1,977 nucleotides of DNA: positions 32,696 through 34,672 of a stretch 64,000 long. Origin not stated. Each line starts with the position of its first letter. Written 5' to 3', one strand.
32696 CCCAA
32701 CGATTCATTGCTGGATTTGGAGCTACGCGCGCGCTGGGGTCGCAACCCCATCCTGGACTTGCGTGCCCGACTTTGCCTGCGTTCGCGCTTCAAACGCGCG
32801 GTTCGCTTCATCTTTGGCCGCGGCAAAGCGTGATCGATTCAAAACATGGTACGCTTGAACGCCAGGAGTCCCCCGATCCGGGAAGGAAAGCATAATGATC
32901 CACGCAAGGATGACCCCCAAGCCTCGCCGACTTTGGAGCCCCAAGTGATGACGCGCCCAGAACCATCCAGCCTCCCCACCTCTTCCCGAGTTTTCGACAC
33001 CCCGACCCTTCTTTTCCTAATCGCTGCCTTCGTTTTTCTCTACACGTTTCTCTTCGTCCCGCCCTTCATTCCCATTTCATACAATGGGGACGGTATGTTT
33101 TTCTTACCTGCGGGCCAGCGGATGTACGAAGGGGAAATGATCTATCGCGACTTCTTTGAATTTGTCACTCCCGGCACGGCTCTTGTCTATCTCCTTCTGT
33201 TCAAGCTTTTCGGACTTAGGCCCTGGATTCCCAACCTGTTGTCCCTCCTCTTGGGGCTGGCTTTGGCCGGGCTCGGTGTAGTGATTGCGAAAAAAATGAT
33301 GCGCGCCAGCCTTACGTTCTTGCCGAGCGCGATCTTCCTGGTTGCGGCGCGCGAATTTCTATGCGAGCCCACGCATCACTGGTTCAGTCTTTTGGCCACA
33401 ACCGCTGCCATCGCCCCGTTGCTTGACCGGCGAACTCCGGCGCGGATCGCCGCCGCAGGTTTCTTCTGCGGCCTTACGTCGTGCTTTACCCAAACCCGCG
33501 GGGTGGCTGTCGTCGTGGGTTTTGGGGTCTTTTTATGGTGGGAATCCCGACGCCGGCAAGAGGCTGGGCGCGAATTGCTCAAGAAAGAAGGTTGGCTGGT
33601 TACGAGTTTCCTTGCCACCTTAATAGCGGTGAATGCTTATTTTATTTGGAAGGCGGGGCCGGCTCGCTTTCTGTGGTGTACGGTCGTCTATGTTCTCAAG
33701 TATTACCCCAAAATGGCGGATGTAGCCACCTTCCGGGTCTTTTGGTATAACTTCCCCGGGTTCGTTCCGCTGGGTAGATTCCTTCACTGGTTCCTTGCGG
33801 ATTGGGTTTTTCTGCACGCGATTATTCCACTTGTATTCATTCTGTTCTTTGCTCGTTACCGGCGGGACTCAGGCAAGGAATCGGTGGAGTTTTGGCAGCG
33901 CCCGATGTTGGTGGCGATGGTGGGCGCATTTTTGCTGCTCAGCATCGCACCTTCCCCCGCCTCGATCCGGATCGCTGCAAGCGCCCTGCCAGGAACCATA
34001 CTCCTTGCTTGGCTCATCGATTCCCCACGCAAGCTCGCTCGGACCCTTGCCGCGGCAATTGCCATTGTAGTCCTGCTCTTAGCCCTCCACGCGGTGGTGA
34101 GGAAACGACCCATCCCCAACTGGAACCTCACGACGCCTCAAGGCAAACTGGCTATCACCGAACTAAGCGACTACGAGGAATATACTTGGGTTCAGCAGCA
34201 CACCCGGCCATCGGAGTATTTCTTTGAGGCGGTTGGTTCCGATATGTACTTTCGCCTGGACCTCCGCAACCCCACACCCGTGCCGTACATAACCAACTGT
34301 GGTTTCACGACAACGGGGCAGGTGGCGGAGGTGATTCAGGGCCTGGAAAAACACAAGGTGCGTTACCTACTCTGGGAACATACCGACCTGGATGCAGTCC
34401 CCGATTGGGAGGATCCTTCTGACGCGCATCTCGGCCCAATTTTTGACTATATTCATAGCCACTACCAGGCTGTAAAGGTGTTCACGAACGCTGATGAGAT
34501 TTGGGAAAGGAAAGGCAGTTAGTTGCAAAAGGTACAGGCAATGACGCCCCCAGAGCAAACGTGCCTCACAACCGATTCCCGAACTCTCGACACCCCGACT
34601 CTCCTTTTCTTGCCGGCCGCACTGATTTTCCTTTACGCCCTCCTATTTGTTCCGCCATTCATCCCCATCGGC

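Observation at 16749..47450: About eleven GT-C-like membrane glycosyltransferase candidates packed into one 31-kb envelope-glycan island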

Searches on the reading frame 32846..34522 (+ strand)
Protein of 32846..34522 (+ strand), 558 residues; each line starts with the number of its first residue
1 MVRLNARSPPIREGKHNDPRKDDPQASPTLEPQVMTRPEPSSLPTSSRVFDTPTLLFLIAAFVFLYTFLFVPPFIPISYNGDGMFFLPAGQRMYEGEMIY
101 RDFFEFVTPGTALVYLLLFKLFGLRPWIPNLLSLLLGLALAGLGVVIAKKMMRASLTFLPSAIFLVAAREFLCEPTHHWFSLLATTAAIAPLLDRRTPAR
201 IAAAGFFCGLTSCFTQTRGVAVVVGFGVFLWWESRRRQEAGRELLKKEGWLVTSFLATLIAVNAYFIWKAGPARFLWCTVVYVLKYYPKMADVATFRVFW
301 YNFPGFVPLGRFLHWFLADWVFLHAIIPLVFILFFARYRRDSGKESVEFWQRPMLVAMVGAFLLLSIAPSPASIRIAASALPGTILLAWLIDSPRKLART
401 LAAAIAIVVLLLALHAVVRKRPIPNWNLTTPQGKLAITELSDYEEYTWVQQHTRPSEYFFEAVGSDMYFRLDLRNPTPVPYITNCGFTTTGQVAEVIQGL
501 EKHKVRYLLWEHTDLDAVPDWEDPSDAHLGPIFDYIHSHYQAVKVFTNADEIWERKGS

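Call 3: search_protein_families(library=pfam, proteins=[window:32846-34522:+], max_evalue=0.01)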
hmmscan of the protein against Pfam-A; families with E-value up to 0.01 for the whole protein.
window:32846-34522:+ (558 aa): 0 families

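Call 8: search_protein_families(library=ncbifam, proteins=[window:32846-34522:+], max_evalue=1)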
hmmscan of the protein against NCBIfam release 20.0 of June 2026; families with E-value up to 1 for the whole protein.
window:32846-34522:+ (558 aa): 0 families
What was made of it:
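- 32948..34522 (+): g11, family B GT-C enzyme (524 aa) with a C-terminal alpha/beta domain; motifs GD48 and YRD68FF. No Pfam or NCBIfam hit (calls 3, 8).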

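Call 9: search_protein_families(library=pfam, proteins=[window:32846-34522:+], max_evalue=10)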
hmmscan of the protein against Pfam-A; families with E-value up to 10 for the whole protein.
window:32846-34522:+ (558 aa): 1 family
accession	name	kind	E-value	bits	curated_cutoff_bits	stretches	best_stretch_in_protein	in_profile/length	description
PF04932.20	Wzy_C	-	0.033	14.4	31.7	1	206-266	4-58/149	O-Antigen ligase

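Call 11: find_homologous_proteins(query=window:32846-34522:+, max_evalue=0.001)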
Query window:32846-34522:+ (558 aa): 237 proteins with E <= 0.001 among 8000 candidates; the best 120 are listed.
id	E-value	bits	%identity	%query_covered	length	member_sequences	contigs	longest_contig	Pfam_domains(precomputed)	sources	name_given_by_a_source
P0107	0.0e+0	1202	100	94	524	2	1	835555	-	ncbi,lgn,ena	-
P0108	0.0e+0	1049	86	94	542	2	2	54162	-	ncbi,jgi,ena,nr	ncbi:MAG TPA: hypothetical protein VKO18_00605 [Terriglobia bacterium]|nr:hypothetical protein [Terr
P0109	3.1e-275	933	77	94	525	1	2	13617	-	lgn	-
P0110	8.0e-257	872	72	94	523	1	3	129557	-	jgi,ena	jgi:hypothetical protein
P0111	1.6e-249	848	70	96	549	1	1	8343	-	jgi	jgi:hypothetical protein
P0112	6.7e-245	833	69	94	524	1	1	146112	-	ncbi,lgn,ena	-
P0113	2.8e-242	824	69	91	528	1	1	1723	-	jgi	-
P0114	3.1e-236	804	67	93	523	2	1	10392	-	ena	-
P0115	3.4e-235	800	66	93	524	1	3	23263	-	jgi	jgi:hypothetical protein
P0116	7.4e-233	793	67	94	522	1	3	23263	-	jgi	jgi:hypothetical protein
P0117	2.2e-232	791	66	94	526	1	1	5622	-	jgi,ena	jgi:hypothetical protein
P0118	5.9e-232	790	65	96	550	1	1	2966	-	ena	-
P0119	8.8e-221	753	62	94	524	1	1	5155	-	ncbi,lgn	-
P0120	1.4e-215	736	70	83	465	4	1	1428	-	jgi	jgi:hypothetical protein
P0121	4.5e-215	734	62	92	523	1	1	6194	-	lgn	-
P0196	2.3e-182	626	57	89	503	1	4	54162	-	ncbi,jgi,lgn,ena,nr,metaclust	ncbi:MAG TPA: hypothetical protein VKO18_00600 [Terriglobia bacterium]|nr:hypothetical protein [Terr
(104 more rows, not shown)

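Call 15: search_solved_structures(query=A1, max_evalue=10, show_alignments=2)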
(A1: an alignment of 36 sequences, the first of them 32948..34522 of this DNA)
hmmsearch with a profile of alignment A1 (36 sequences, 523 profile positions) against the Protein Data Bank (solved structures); distinct sequences matched with E-value up to 10: 1.
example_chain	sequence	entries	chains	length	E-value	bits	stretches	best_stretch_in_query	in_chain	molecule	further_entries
6fl0_A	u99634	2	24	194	2.9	9.5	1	392-512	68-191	membrane attack complex assembly inhibitor BGA71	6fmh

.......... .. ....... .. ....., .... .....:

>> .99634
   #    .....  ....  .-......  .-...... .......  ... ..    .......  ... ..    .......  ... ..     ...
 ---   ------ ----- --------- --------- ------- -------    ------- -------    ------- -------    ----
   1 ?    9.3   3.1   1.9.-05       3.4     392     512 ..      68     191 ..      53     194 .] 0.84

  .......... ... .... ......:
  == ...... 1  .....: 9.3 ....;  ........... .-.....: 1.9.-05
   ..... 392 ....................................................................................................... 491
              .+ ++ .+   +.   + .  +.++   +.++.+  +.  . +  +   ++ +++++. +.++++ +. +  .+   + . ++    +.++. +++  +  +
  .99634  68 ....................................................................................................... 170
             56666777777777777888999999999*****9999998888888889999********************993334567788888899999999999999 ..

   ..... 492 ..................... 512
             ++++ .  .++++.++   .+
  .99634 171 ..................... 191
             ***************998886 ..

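Call 20: find_related_loci(query=A1, collection=genome_contigs, flank=10000)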
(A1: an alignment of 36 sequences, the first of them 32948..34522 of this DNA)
Query A1 (524 aa) in genome_contigs; peptide patterns used: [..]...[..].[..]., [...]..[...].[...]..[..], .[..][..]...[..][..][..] (x = any residue, [..] = any of these).
314 stretches matched a pattern; 138 encode a relative of the query (tblastn E <= 1e-3); the best 80 are kept; 77 distinct loci.
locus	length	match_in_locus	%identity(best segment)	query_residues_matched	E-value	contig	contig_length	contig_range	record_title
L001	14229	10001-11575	59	1-521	0e+0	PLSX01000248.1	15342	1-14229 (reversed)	MAG: Acidobacteria bacterium isolate bog_367 73.20120700_S1D.266_contig_119038, whole genome shotgun sequence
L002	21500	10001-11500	58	22-521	0e+0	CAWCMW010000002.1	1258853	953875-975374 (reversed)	MAG: uncultured Acidobacteriaceae bacterium isolate MFD05502.bin.2.38 genome assembly, contig: contig_29722, whole genom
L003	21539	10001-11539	62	13-524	0e+0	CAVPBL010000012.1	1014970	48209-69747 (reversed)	MAG: uncultured Acidobacteriaceae bacterium isolate MFD00008.bin.2.63 genome assembly, contig: contig_51369, whole genom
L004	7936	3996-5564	59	1-523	0e+0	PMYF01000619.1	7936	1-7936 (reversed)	MAG: Acidobacteria bacterium isolate fen_180 73.20110800_E2D.41_contig_4493, whole genome shotgun sequence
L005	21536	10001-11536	60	13-522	0e+0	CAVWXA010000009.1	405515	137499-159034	MAG: uncultured Acidobacteriaceae bacterium isolate MFD03399.bin.2.108 genome assembly, contig: contig_19633, whole geno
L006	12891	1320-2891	58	1-523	0e+0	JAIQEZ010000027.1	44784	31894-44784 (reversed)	MAG: Terriglobia bacterium isolate SRVP_9 SR-VP_26_10_2019_B_40cm_scaffold_939, whole genome shotgun sequence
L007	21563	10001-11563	58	3-522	0e+0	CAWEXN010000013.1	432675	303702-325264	MAG: uncultured Acidobacteriaceae bacterium isolate MFD09222.bin.1.216 genome assembly, contig: contig_87732, whole geno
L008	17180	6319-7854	54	7-520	0e+0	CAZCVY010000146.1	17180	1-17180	MAG TPA_asm: uncultured Acidobacteriota bacterium isolate binchicken_co3_110 genome assembly, contig: NODE_10694_length_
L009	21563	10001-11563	56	1-522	0e+0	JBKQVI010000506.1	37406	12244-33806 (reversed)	MAG: Terriglobia bacterium isolate SEr2D2E2F__bin_83 SEr2D2E2F_000000258888, whole genome shotgun sequence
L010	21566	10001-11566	57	1-523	0e+0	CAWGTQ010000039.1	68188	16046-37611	MAG: uncultured Acidobacteriota bacterium isolate MFD05580.bin.2.5 genome assembly, contig: contig_39272, whole genome s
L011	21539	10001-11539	56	13-520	7e-178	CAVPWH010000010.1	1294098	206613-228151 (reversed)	MAG: uncultured Acidobacteriaceae bacterium isolate MFD00008.bin.2.127 genome assembly, contig: contig_6507, whole genom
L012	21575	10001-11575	56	9-521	2e-176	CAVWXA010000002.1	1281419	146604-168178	MAG: uncultured Acidobacteriaceae bacterium isolate MFD03399.bin.2.108 genome assembly, contig: contig_14112, whole geno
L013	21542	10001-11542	54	7-522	9e-179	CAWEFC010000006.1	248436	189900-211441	MAG: uncultured Acidobacteriota bacterium isolate MFD03044.bin.2.66 genome assembly, contig: contig_13739, whole genome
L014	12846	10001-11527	54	10-520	1e-170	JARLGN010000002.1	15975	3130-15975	MAG: Acidobacteriota bacterium isolate MAG_BO2 MetaBAT2_Bin_2_Oxic_k141_2224, whole genome shotgun sequence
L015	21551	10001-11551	52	9-521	2e-166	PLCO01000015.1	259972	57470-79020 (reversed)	MAG: Acidobacteriaceae bacterium isolate palsa_249 73.20111000_P3D.47_contig_554, whole genome shotgun sequence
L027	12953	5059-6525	41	24-523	1e-110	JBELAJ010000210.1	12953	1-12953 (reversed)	MAG: Terriglobia bacterium isolate SPRUCE 90 SPRUCE_90_210, whole genome shotgun sequence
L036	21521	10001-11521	40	10-522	4e-105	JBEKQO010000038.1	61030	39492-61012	MAG: Terriglobia bacterium isolate SPRUCE 48 SPRUCE_48_38, whole genome shotgun sequence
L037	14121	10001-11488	37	23-522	1e-104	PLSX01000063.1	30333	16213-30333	MAG: Acidobacteria bacterium isolate bog_367 73.20120700_S1D.266_contig_114859, whole genome shotgun sequence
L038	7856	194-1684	40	22-522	6e-102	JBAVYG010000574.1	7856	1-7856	MAG: Terriglobia bacterium isolate MFD02755_ilm_asm_bin12 k127_51444, whole genome shotgun sequence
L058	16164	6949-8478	39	8-522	1e-104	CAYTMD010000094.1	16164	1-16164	MAG TPA_asm: uncultured Acidobacteriota bacterium isolate binchicken_co3_23 genome assembly, contig: NODE_11657_length_1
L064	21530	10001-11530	32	19-522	3e-69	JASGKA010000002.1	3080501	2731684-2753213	MAG: Pyrinomonadaceae bacterium isolate 5N531 JMF-2111-06-0005.ont.bin.531_1, whole genome shotgun sequence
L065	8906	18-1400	40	58-522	5e-100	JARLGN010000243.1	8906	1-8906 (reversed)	MAG: Acidobacteriota bacterium isolate MAG_BO2 MetaBAT2_Bin_2_Oxic_k141_676531, whole genome shotgun sequence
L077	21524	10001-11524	31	19-520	1e-64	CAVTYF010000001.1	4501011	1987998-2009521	MAG: uncultured Acidobacteriota bacterium isolate MFD04651.bin.2.34 genome assembly, contig: contig_1, whole genome shot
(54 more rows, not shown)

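Call 23: predict_structure(alignment_id=A1)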
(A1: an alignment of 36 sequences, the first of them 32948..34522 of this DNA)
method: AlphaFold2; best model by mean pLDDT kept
length: 524 residues; sequences in the alignment: 36
mean_pLDDT: 84.1   pTM: 0.85
mean pLDDT of the five models: 84.1, 83.0, 81.8, 81.2, 75.8
residues with pLDDT >= 90: 240; 70-90: 207; 50-70: 51; < 50: 26
segments of 3 or more residues with pLDDT < 50: 1-15, 258-263, 269-272
pLDDT, mean of each block of 10 residues (from residue 1): 39 57 84 69 68 85 89 84 93 87 93 93 90 72 85 95 95 94 92 97 92 97 94 91 85 63 51 52 70 93 92 92 96 77 88 91 85 82 62 85 86 94 89 87 86 89 95 89 79 91 96 92 86
secondary structure, 60 per line:
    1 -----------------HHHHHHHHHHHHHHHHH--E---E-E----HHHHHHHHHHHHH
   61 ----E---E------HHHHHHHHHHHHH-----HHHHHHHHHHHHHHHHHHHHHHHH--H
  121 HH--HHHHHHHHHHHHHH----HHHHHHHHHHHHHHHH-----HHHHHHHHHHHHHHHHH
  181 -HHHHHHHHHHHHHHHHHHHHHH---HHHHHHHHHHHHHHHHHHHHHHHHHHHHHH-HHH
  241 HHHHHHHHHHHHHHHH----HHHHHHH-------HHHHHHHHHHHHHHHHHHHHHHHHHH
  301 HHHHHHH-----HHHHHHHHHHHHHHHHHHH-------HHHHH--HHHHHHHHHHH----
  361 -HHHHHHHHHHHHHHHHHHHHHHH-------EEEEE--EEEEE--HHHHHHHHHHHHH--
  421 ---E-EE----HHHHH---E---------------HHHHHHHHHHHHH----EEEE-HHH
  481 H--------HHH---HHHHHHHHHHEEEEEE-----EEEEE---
elements in order: H18-34 H48-60 H76-88 H94-117 H125-138 H143-158 H164-180 H182-203 H207-236 H238-256 H261-267 H275-307 H313-331 H339-343 H346-356 H362-384 E392-396 E399-403 H406-418 H432-436 H456-468 E473-476 H478-481 H496-505 E506-511 E517-521
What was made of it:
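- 32948..34522 (+): AlphaFold model has pLDDT 84 and pTM 0.85 (call 23).
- Family B has a C-terminal soluble domain, as OST enzymes do (call 23).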

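Call 27: fold_search(model_id=the predicted structure, library=pdb)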
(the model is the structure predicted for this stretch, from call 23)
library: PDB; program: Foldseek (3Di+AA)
matches with E <= 10: 436; with E <= 0.001: 12
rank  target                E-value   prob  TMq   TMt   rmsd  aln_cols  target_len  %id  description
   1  8agb_A                2.0e-07  1.00  0.51  0.43  13.0       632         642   10  Structure of yeast oligosaccharylransferase complex with lipid-linked oligosaccharide bound (released 2022-12-07)
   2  6ezn_F                2.4e-07  1.00  0.52  0.44  14.8       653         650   10  Cryo-EM structure of the yeast oligosaccharyltransferase (OST) complex (released 2018-01-17)
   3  7oci_F                7.2e-07  1.00  0.54  0.46  13.1       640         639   10  Cryo-EM structure of yeast Ost6p containing oligosaccharyltransferase complex (released 2022-02-16)
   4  8age_A                1.2e-06  1.00  0.51  0.44  12.1       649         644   11  Structure of yeast oligosaccharylransferase complex with acceptor peptide bound (released 2022-12-07)
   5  6ftg_5                1.6e-06  1.00  0.56  0.47  15.4       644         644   10  Subtomogram average of OST-containing ribosome-translocon complexes from canine rough microsomal membranes (released 2018-03-21)
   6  8b6l_I                2.1e-06  1.00  0.50  0.40  15.6       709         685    9  Subtomogram average of the human Sec61-TRAP-OSTA-translocon (released 2022-12-07)
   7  9n9j_I                2.4e-06  1.00  0.48  0.38  16.3       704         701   10  Structure of a GRP94 folding intermediate engaged with a CCDC134- and FKBP11-bound secretory translocon (released 2025-11-19)
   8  5f15                  1.1e-05  1.00  0.53  0.51   8.5       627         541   13  Crystal Structure of ArnT from Cupriavidus metallidurans bound to Undecaprenyl phosphate (released 2016-02-17)
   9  9s6s_A                1.3e-05  1.00  0.52  0.51   8.5       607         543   12  Ternary cryo-EM structure of human ALG9 with Dol25-PP-GlcNAc2Man6, Dol25-P-Man and Fab (released 2026-03-18)
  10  6gxc_A                2.1e-05  1.00  0.51  0.40   8.0       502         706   12  Bacterial oligosaccharyltransferase PglB in complex with an inhibitory peptide and a reactive lipid-linked oligosaccha (released 2018-11-14)
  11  5ogl_A                6.2e-05  1.00  0.50  0.39   8.4       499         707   11  Structure of bacterial oligosaccharyltransferase PglB in complex with an acceptor peptide and an lipid-linked oligosac (released 2017-10-25)
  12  9s6u_A                1.8e-04  1.00  0.50  0.48   9.0       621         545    9  Ternary cryo-EM structure of human ALG9 with Dol25-PP-GlcNAc2Man8, Dol25-P-Man and Fab (released 2026-03-18)
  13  9dlh                  3.2e-03  1.00  0.39  0.35   7.1       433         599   13  donor substrate analog-bound AftB (released 2025-06-25)
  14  9ub7_B                3.3e-03  1.00  0.39  0.50  10.2       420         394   12  Structure of glycosylphosphatidylinositol transamidase,state 1 (released 2026-04-08)
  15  8imx_U                6.4e-03  1.00  0.35  0.42  11.2       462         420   10  Cryo-EM structure of GPI-T with a chimeric GPI-anchored protein (released 2023-08-16)
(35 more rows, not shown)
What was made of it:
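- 32948..34522 (+): AftB, ALG3 and Emb follow at weaker E-values (call 27).
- Closest known: Mycobacterial arabinogalactan/LAM/PIM machinery. Same: AftB and Emb appear among the structural matches (call 27).
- ArnT is a top structural match for family B (call 27). The top seven Foldseek hits of family B are OST catalytic subunits, and PglB is also significant (call 27).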

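Call 39: search_protein_representatives(alignment_id=A1)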
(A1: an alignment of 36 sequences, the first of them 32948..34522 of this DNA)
Query: 36 sequences, 523 profile positions. Proteins with E-value up to 0.001 (for the whole library): 4085; up to 1e-10: 1467; up to 1e-30: 451. The best 150 are listed.
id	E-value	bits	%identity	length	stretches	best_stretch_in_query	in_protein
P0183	1.6e-239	812.2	-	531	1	6-522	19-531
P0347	4.9e-188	642.3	-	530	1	11-521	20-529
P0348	1.3e-178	611.3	-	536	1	23-521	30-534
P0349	4.3e-171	586.5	-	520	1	18-521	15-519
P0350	3.5e-168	576.8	-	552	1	7-522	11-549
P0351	5.6e-161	553.1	-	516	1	22-521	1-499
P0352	1.0e-155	535.7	-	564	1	17-522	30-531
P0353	8.0e-152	522.9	-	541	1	18-521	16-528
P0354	1.6e-151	521.8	-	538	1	22-522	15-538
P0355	1.9e-150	518.3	-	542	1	23-518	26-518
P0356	1.4e-149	515.5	-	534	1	16-522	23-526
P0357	4.6e-149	513.8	-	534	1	18-522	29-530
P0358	2.0e-147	508.3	-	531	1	19-521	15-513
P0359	8.8e-147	506.2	-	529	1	22-522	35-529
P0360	1.3e-144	499.1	-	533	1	19-522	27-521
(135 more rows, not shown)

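Call 42: search_protein_families(library=pfam, alignment_id=A4, max_evalue=0.01)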
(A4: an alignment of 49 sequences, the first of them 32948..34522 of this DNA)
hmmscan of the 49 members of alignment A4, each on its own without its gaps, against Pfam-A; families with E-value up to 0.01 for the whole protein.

A. member 1, window:32948-34522:+ (524 aa): 0 families

B. families by the number of members that match (of 49 scanned): 2 families
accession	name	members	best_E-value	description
PF13231.12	PMT_2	9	1.2e-06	Dolichyl-phosphate-mannose-protein mannosyltransferase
PF19862.4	DUF6336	1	0.0017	Family of unknown function (DUF6336)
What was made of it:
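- On Pfam PMT_2 (PF13231): Nine of 49 distant family B relatives hit weakly, best 1.2e-6 (call 42).
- Distant family B relatives hit PMT_2, a family that uses monophosphate donors (call 42).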

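Call 51: find_encoding_contigs(protein=P0107, flank=10000, max_places=3)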
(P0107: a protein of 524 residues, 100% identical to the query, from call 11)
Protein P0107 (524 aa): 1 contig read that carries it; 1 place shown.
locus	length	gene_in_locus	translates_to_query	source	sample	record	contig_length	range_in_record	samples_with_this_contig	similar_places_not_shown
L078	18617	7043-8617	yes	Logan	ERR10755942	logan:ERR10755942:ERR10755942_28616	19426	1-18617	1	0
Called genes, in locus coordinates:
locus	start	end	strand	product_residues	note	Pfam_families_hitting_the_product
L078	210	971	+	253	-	PF13489:Methyltransf_23, PF08241:Methyltransf_11, PF08242:Methyltransf_12, PF13649:Methyltransf_25 (weak), PF13847:Methyltransf_31 (weak)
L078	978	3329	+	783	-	PF01943:Polysacc_synt, PF05401:NodS, PF13489:Methyltransf_23, PF08241:Methyltransf_11, PF08242:Methyltransf_12, PF13649:Methyltransf_25, PF13847:Methyltransf_31 (weak)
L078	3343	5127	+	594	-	PF00535:Glycos_transf_2, PF10111:Glyco_tranf_2_2, PF13641:Glyco_tranf_2_3, PF13632:Glyco_trans_2_3 (weak), PF01522:Polysacc_deac_1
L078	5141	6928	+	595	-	PF00535:Glycos_transf_2, PF10111:Glyco_tranf_2_2, PF13641:Glyco_tranf_2_3, PF01522:Polysacc_deac_1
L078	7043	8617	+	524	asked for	-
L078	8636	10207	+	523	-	-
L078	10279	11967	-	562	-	PF10131:PTPS_related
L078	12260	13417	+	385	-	-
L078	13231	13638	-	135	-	-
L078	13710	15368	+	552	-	-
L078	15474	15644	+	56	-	-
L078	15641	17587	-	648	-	-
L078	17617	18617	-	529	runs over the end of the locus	PF13231:PMT_2 (weak)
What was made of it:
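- Checked: Gene calls on a 99.97%-identical contig put g15 at 39616-41274 and g16 at 41547-43493 (call 51).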
